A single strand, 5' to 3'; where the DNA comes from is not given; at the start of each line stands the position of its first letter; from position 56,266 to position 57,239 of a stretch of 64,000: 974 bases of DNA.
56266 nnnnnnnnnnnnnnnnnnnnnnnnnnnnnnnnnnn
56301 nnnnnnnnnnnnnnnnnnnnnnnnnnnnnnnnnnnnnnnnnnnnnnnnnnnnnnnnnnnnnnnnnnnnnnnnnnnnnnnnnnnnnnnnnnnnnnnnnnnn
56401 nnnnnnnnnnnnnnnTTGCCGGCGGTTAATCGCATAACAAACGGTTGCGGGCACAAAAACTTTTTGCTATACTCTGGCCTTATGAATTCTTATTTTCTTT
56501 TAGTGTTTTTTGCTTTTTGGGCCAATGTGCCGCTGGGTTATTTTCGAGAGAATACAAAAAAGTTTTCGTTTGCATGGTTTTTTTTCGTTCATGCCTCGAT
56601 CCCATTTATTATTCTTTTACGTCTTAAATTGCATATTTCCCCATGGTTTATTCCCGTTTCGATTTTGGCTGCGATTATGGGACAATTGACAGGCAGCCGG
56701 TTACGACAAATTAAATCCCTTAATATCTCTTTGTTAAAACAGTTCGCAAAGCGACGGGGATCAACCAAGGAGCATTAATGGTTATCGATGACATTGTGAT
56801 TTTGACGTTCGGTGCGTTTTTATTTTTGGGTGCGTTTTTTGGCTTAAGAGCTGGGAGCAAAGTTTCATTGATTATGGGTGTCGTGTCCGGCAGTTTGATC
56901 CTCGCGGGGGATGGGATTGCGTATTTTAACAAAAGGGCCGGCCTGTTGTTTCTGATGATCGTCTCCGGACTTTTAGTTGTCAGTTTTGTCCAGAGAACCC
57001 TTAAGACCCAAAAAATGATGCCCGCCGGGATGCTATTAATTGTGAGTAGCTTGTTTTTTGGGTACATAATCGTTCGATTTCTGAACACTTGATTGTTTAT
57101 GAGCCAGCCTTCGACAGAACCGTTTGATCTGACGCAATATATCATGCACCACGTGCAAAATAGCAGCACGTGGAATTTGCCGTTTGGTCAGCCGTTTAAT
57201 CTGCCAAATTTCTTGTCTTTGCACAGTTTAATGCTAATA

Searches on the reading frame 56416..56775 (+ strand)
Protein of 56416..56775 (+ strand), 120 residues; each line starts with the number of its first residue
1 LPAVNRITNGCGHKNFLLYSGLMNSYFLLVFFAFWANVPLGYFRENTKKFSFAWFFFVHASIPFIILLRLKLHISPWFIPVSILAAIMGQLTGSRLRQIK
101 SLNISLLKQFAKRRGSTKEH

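Call 3: search_protein_families(library=pfam, proteins=[window:56416-56775:+], max_evalue=1)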
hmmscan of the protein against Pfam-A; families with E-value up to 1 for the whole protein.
window:56416-56775:+ (120 aa): 1 family
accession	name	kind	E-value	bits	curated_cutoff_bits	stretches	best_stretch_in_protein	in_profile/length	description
PF06170.17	DUF983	-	0.29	11.9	22.6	1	52-106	30-83/85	Protein of unknown function (DUF983)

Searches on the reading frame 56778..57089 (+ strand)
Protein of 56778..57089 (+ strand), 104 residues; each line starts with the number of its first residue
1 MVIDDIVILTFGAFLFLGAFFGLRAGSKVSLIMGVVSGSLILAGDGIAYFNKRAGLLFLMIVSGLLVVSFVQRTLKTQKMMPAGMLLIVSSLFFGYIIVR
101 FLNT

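Call 3: search_protein_families(library=pfam, proteins=[window:56778-57089:+], max_evalue=1)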
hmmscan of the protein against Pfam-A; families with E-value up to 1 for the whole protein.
window:56778-57089:+ (104 aa): 3 families
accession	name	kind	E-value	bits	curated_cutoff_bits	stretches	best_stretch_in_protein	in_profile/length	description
PF03647.18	Tmemb_14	-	1.9e-13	51.4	24.8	1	8-96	2-91/92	Transmembrane proteins 14C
PF20712.2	CyanoTRADDas_TM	-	0.0013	19.2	24.3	1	28-80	11-67/68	Cyanobacterial TRADD-N associated 2-Transmembrane domain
PF06679.17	DUF1180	-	0.092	13.6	27.7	1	53-79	99-125/167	Membrane protein FAM174-like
